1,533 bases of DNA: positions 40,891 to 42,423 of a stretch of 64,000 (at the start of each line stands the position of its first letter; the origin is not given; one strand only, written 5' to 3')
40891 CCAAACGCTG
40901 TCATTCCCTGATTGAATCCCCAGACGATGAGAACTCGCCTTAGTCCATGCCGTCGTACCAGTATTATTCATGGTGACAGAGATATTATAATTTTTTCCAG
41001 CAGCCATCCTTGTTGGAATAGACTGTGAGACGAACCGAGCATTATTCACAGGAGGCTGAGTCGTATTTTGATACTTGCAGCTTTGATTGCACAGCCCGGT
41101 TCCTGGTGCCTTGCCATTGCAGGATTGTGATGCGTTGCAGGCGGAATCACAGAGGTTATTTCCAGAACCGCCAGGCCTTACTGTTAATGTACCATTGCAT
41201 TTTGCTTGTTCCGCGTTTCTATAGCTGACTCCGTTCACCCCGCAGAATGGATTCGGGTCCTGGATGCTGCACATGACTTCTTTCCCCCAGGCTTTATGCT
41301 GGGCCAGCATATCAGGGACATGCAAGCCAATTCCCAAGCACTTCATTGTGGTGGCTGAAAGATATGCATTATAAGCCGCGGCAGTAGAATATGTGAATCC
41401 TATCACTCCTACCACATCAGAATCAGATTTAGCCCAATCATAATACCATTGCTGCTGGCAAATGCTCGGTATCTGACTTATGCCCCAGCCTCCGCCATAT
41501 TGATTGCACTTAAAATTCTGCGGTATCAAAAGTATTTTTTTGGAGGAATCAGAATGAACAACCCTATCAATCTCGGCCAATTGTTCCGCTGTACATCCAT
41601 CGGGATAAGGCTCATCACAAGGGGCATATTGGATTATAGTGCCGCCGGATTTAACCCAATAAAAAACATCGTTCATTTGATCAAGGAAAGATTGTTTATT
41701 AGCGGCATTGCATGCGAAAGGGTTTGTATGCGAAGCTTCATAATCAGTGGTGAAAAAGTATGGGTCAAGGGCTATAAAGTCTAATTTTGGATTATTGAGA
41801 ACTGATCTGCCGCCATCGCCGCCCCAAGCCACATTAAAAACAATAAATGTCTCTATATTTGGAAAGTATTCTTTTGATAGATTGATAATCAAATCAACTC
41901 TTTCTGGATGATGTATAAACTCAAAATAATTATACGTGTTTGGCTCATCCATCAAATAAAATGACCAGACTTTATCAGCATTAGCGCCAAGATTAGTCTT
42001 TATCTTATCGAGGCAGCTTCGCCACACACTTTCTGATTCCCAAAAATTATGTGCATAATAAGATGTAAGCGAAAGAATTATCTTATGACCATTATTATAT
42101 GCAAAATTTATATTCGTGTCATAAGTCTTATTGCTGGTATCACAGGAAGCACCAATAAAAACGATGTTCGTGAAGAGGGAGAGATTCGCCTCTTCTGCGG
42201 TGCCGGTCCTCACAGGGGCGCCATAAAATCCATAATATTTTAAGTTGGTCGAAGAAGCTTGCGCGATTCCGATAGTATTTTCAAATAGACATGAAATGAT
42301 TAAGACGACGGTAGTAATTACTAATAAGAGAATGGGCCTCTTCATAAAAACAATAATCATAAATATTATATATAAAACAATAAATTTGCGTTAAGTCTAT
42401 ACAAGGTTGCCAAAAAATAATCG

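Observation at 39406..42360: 984-aa secreted, Cys-rich, sequon-rich protein with a dockerin-like EF-hand repeat, in an AT-rich island next to the rRNA/tRNA cluster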

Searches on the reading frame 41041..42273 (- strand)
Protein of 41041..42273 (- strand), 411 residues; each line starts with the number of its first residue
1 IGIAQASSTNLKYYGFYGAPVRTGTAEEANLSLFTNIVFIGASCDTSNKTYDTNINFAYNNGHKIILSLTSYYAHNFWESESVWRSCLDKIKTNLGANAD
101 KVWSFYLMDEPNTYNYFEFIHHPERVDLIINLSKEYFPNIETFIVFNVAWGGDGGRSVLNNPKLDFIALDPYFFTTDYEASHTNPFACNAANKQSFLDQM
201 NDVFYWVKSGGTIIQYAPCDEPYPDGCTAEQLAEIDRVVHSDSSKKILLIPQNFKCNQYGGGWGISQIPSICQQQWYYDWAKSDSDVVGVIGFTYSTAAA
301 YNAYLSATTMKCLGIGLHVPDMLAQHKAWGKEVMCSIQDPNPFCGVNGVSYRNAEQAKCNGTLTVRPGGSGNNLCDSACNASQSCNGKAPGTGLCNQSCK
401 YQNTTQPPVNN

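Call 17: search_protein_representatives(protein=window:41041-42273:-)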
Query: 411 residues. Proteins with E-value up to 0.001 (for the whole library): 21; up to 1e-10: 14; up to 1e-30: 10. The best 21 are listed.
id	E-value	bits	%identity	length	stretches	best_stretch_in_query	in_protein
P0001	1.9e-289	976.0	100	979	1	1-411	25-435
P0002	1.4e-117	409.8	51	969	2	6-394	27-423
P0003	1.0e-109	383.9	47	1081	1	7-408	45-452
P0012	6.3e-98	345.0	44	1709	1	7-406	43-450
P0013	1.6e-90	320.6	44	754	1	5-402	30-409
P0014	1.1e-85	304.7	41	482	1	6-402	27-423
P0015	3.4e-85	303.1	44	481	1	5-405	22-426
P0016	2.0e-82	294.0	39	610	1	2-401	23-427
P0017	1.1e-71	258.5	42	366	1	7-344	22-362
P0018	2.6e-36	142.1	53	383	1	268-401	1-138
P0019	6.2e-17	78.2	33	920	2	245-367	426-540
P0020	1.1e-12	64.2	37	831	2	245-381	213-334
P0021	1.4e-11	60.6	32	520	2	223-335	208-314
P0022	5.5e-11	58.6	36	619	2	9-175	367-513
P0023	3.6e-09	52.6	33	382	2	9-179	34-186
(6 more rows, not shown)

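Call 22: search_protein_families(library=pfam, alignment_id=A1, max_evalue=1)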
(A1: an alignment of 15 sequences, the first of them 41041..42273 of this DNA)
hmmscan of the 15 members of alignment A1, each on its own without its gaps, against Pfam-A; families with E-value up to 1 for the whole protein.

A. member 1, window:41041-42273:- (411 aa): 2 families
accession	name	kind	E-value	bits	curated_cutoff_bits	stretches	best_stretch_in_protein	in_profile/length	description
PF12883.13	DUF3828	-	0.067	13.9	26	0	159-193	49-83/125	Protein of unknown function (DUF3828)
PF17454.7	Bee_toxin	-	0.081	13.1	25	1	384-400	27-43/46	Honey bee toxin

B. families by the number of members that match (of 15 scanned): 11 families
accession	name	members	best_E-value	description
PF07648.20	Kazal_2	3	0.00075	Kazal-type serine protease inhibitor domain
PF00150.24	Cellulase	1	0.021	Cellulase (glycosyl hydrolase family 5)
PF24013.1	DUF7327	1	0.046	Family of unknown function (DUF7327)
PF01359.24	Transposase_1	1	0.058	Transposase (partial DDE domain)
PF12883.13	DUF3828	1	0.067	Protein of unknown function (DUF3828)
PF17454.7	Bee_toxin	1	0.081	Honey bee toxin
PF08951.15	EntA_Immun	1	0.083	Enterocin A Immunity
PF04230.19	PS_pyruv_trans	1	0.091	Polysaccharide pyruvyl transferase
PF22926.2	C1-like_CT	1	0.097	C1 domain-like, C-terminal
PF04392.18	ABC_sub_bind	1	0.13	ABC transporter substrate binding protein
PF15703.10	LAT2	1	0.84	Linker for activation of T-cells family member 2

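Call 23: search_solved_structures(query=A1, max_evalue=10, show_alignments=3)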
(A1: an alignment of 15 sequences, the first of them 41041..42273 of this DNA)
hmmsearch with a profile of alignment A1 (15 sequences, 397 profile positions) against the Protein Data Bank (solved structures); distinct sequences matched with E-value up to 10: 5.
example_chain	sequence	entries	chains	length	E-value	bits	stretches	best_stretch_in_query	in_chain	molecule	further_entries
1an1_I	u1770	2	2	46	0.067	15.6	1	334-365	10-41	TRYPTASE INHIBITOR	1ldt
2kmo_A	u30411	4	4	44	0.07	15.5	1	334-364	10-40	Leech-derived tryptase inhibitor C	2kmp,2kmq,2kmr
10dq_T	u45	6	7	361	0.16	14.4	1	38-161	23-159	Inner kinetochore subunit CNN1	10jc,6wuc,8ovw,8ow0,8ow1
6ypc_T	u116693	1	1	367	0.16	14.3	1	38-161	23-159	Inner kinetochore subunit CNN1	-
8gab_A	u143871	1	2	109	2.7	10.3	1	53-140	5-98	CTLA-4 binder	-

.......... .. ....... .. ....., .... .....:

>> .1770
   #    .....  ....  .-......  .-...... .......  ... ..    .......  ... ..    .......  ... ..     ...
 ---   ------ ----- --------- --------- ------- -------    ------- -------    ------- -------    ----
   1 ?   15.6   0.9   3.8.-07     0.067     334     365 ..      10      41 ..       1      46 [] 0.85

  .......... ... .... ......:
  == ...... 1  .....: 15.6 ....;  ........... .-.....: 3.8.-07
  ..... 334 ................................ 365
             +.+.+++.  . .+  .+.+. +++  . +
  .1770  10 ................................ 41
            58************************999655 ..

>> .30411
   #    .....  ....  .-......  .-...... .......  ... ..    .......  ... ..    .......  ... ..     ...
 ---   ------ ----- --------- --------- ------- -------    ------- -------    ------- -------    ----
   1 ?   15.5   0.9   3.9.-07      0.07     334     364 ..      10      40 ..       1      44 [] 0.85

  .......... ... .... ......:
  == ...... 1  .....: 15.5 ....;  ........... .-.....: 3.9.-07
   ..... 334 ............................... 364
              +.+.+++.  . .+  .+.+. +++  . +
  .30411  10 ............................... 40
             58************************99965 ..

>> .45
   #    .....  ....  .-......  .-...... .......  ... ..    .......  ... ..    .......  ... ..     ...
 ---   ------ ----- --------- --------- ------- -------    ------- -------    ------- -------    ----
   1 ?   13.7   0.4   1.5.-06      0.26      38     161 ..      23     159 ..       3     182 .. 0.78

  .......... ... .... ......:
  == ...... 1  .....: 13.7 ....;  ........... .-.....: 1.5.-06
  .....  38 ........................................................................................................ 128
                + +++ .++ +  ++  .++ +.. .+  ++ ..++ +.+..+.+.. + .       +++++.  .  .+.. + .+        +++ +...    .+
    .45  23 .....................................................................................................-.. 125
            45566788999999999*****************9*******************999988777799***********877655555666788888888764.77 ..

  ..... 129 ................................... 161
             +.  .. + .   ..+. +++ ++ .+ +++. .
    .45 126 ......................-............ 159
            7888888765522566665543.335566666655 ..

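Call 26: predict_structure(alignment_id=A1)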
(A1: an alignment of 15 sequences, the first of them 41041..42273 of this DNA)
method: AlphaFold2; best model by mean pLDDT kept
length: 411 residues; sequences in the alignment: 15
mean_pLDDT: 91.0   pTM: 0.89
mean pLDDT of the five models: 91.0, 88.9, 88.8, 87.6, 82.9
residues with pLDDT >= 90: 329; 70-90: 54; 50-70: 19; < 50: 9
segments of 3 or more residues with pLDDT < 50: 1-7
pLDDT, mean of each block of 10 residues (from residue 1): 51 90 76 95 95 94 96 93 98 98 96 70 94 98 94 89 97 88 93 94 95 88 87 95 95 87 82 96 96 92 93 94 97 94 98 96 96 97 97 96 66 40
secondary structure, 60 per line:
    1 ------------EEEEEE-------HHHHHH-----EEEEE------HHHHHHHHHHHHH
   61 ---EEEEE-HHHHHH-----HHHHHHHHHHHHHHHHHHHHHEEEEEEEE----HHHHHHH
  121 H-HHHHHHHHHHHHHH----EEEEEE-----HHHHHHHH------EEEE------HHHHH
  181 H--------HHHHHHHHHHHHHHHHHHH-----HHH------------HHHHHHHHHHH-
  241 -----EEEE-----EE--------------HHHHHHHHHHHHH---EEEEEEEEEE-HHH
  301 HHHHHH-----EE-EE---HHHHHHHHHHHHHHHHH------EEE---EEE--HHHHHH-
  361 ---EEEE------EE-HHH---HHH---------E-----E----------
elements in order: E13-18 H26-31 E37-41 H48-60 E64-68 H70-75 H81-101 E102-109 H114-121 H123-136 E141-146 H152-159 E166-169 H176-181 H190-208 H229-239 E246-249 H271-283 E287-296 H298-306 H320-336 E343-345 E349-351 H354-359 E364-367

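Call 29: fold_search(model_id=the predicted structure, library=pdb)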
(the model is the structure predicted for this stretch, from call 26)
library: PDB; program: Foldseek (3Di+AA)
matches with E <= 10: 1708; with E <= 0.001: 134
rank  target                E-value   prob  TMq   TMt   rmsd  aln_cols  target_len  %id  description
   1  6t7g_FFF              1.3e-06  1.00  0.48  0.32   9.2       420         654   13  Bacteroides salyersiae GH164 beta-mannosidase in complex with mannoimidazole (released 2019-12-25)
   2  6t7g_AAA              2.1e-06  1.00  0.48  0.32   7.0       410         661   13  Bacteroides salyersiae GH164 beta-mannosidase in complex with mannoimidazole (released 2019-12-25)
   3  6t5o_DDD              2.7e-06  1.00  0.48  0.32   9.1       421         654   13  Bacteroides salyersiae GH164 beta-mannosidase (released 2020-01-01)
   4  6t6g_DDD              3.0e-06  1.00  0.48  0.32   9.3       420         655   13  Bacteroides salyersiae GH164 beta-mannosidase in complex with noeuromycin (released 2020-01-01)
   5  7omi_BBB              4.0e-06  1.00  0.48  0.32   8.7       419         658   13  Bs164 in complex with mannocyclophellitol epoxide (released 2022-02-02)
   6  3u7b_B                4.0e-06  1.00  0.44  0.53   8.4       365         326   11  A new crystal structure of a Fusarium oxysporum GH10 xylanase reveals the presence of an extended loop on top of the c (released 2012-07-18)
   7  7wh6_A                4.5e-06  1.00  0.45  0.55   6.6       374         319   13  The mutant crystal structure of b-1,4-Xylanase (XynAF1_N179S) (released 2023-01-25)
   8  7wha_A                5.4e-06  1.00  0.46  0.57   6.2       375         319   13  The mutant crystal structure of b-1,4-Xylanase (XynAF1_R246K) (released 2023-01-25)
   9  6t5o_CCC              6.0e-06  1.00  0.48  0.32   9.1       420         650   13  Bacteroides salyersiae GH164 beta-mannosidase (released 2020-01-01)
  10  9m20                  7.2e-06  1.00  0.44  0.47   6.7       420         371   12  GmMAN19-1 from Glycine max (released 2026-02-04)
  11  1v6y                  8.1e-06  1.00  0.40  0.49   9.3       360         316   11  Crystal Structure Of chimeric Xylanase between Streptomyces Olivaceoviridis E-86 FXYN and Cellulomonas fimi Cex (released 2004-09-07)
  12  3u7b_A                9.0e-06  1.00  0.43  0.52   8.4       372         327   11  A new crystal structure of a Fusarium oxysporum GH10 xylanase reveals the presence of an extended loop on top of the c (released 2012-07-18)
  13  5rga_A                1.4e-05  1.00  0.38  0.49   9.2       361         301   11  Crystal Structure of Kemp Eliminase HG3 with bound transition state analogue, 277K (released 2020-07-22)
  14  6jdt_A                1.5e-05  1.00  0.43  0.53   6.7       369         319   13  Crystal structure of GH10 family xylanase XynAF1 from Aspergillus fumigatus Z5 (released 2020-05-20)
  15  4uni_A                1.7e-05  1.00  0.45  0.29   9.4       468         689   11  beta-(1,6)-galactosidase from Bifidobacterium animalis subsp. lactis Bl-04 in complex with galactose (released 2014-10-15)
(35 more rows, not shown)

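Call 46: find_encoding_contigs(protein=P0012, flank=10000, max_places=2)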
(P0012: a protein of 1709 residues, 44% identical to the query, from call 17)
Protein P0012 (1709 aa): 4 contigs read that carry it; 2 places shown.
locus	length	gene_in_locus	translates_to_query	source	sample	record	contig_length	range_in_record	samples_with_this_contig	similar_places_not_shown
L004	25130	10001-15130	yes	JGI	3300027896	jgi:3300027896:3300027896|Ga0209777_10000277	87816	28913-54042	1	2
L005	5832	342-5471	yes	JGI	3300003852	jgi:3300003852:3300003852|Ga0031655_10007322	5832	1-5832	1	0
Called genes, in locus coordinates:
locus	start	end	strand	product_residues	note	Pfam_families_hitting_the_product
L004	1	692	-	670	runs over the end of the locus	PF01841:Transglut_core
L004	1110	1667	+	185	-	-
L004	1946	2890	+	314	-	PF01207:Dus, PF01180:DHO_dh (faint), PF00977:His_biosynth (weak), PF01680:SOR_SNZ (weak)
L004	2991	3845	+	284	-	PF05569:Peptidase_M56 (weak), PF01435:Peptidase_M48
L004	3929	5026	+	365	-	PF08014:MATCAP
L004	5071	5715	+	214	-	PF01351:RNase_HII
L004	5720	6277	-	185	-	-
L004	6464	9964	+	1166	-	PF02463:SMC_N, PF13175:AAA_15, PF13304:AAA_21 (weak), PF13476:AAA_23, PF06470:SMC_hinge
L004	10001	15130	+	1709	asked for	PF11617:Cu-binding_MopE (faint), PF04096:Nucleoporin2 (faint)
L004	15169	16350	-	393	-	PF13439:Glyco_transf_4, PF00534:Glycos_transf_1, PF13692:Glyco_trans_1_4, PF13524:Glyco_trans_1_2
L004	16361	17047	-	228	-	PF02585:PIG-L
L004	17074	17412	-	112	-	-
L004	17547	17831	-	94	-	PF21476:PF0610-like_N, PF23470:Zn_ribbon_PF0610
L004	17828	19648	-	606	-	-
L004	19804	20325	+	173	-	-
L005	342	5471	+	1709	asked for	PF11617:Cu-binding_MopE (faint), PF04096:Nucleoporin2 (faint)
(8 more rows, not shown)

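Call 53: find_related_loci(query=A1, collection=genome_contigs, flank=10000)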
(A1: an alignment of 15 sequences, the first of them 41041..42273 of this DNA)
Query A1 (411 aa) in genome_contigs; peptide patterns used: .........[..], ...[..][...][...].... (x = any residue, [..] = any of these).
48 stretches matched a pattern; 9 encode a relative of the query (tblastn E <= 1e-3); 9 distinct loci.
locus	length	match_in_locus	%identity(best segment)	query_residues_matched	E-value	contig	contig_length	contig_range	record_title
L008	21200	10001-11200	50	3-394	6e-121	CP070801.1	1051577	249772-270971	MAG: Candidatus Aenigmatarchaeota archaeon isolate bin1364 chromosome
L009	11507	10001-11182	42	6-391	2e-95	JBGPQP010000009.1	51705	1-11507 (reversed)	MAG: Candidatus Aenigmatarchaeota archaeon isolate OBJ1_062018_150_3 k141_1672318_length_51705_cov_10.2721, whole genome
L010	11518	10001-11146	41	1-400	5e-95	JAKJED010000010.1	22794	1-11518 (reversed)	MAG: Patescibacteria group bacterium isolate UR.bin240 UR_contig_5426, whole genome shotgun sequence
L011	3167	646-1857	37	2-400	2e-87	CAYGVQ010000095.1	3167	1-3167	MAG TPA_asm: uncultured archaeon isolate ERP119294_co3_274 genome assembly, contig: NODE_44484_length_3167_cov_7.847686,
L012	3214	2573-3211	37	3-217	3e-35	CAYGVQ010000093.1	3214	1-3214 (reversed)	MAG TPA_asm: uncultured archaeon isolate ERP119294_co3_274 genome assembly, contig: NODE_43320_length_3214_cov_9.998101,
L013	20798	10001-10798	24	2-337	2e-17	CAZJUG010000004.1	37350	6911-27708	MAG TPA_asm: Candidatus Woesearchaeota archaeon isolate binchicken_co27_484 genome assembly, contig: NODE_1901_length_37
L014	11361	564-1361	24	2-337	2e-17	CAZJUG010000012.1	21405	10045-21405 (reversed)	MAG TPA_asm: Candidatus Woesearchaeota archaeon isolate binchicken_co27_484 genome assembly, contig: NODE_4322_length_21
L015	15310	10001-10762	25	10-333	1e-16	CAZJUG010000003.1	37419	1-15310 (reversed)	MAG TPA_asm: Candidatus Woesearchaeota archaeon isolate binchicken_co27_484 genome assembly, contig: NODE_1895_length_37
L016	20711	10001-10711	25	6-300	7e-13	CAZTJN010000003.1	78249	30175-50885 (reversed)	MAG TPA_asm: uncultured archaeon isolate binchicken_co184_466 genome assembly, contig: NODE_297_length_78249_cov_22.2607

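Call 59: search_protein_families(library=pfam, proteins=[P0012, P0013, P0014, P0015, P0016, P0017, P0019], max_evalue=0.05)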
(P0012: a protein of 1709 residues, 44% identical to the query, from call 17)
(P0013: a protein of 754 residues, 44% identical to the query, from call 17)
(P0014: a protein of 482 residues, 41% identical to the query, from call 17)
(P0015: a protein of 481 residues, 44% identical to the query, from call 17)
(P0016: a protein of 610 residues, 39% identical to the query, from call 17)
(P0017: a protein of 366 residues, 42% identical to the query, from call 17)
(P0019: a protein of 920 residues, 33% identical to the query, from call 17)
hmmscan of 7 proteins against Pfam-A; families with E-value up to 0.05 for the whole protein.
P0012 (1709 aa): 2 families
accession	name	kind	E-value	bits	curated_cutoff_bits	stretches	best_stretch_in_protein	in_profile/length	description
PF11617.13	Cu-binding_MopE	-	2.3e-14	53.8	27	4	574-590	14-30/30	Putative metal-binding motif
PF04096.20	Nucleoporin2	-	2.2e-06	28.3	28.4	1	1464-1569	20-147/148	Nup98-96 autopeptidase S59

P0013 (754 aa): 4 families
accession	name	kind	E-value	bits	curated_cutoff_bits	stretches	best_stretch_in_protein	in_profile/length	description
PF05345.18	He_PIG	-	3.8e-09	37.3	24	1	493-575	1-95/96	Putative Ig domain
PF17963.7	Big_9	-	6.4e-09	37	23.6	1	491-574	1-89/89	Bacterial Ig domain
PF17892.7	Cadherin_5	-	6e-07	29.7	26.5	1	484-575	1-97/98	Cadherin-like domain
PF17803.7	Cadherin_4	-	0.014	16.3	25.1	1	483-537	8-61/71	Bacterial cadherin-like domain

P0014 (482 aa): 1 family
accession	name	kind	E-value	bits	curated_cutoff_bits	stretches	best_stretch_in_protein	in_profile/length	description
PF00404.24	Dockerin_1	-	0.0034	18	22.9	1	427-463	2-39/57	Dockerin type I domain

P0015 (481 aa): 1 family
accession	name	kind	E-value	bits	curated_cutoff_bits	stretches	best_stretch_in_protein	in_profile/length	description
PF00404.24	Dockerin_1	-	0.0007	20.2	22.9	1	429-479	2-55/57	Dockerin type I domain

P0016 (610 aa): 1 family
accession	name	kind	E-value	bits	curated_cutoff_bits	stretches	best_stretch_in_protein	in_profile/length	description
PF00404.24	Dockerin_1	-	8.8e-05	23.1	22.9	1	556-608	2-55/57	Dockerin type I domain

P0017 (366 aa): 1 family
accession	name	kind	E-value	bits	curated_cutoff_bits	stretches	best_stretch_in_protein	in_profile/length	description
PF00150.24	Cellulase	-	0.022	14.7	23.5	0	69-172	66-170/272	Cellulase (glycosyl hydrolase family 5)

P0019 (920 aa): 7 families
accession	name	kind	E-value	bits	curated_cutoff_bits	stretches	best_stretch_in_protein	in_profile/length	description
PF13385.13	Laminin_G_3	-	7e-24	85.1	27.6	1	98-248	1-146/151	Concanavalin A-like lectin/glucanases superfamily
PF05345.18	He_PIG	-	6.1e-12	46.3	24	1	598-682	1-95/96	Putative Ig domain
PF17963.7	Big_9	-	2.4e-09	38.4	23.6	1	596-679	1-87/89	Bacterial Ig domain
PF17892.7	Cadherin_5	-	0.0032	17.7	26.5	1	596-678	2-93/98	Cadherin-like domain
PF14654.11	Epiglycanin_C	-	0.0071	16.9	27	1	7-74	14-82/91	Mucin, cleavage site, TM and cytoplasmic tail region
PF18911.6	PKD_4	-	0.0089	16.5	27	1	596-632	1-38/85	PKD domain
PF17803.7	Cadherin_4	-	0.012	16.6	25.1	1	594-635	9-53/71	Bacterial cadherin-like domain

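Call 74: find_related_loci(query=A1, collection=viral_contigs, flank=8000)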
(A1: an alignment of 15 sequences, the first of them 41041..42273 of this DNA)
Query A1 (411 aa) in viral_contigs; peptide patterns used: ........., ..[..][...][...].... (x = any residue, [..] = any of these).
17 stretches matched a pattern, but none encodes a relative of the query by tblastn (E <= 1e-3).
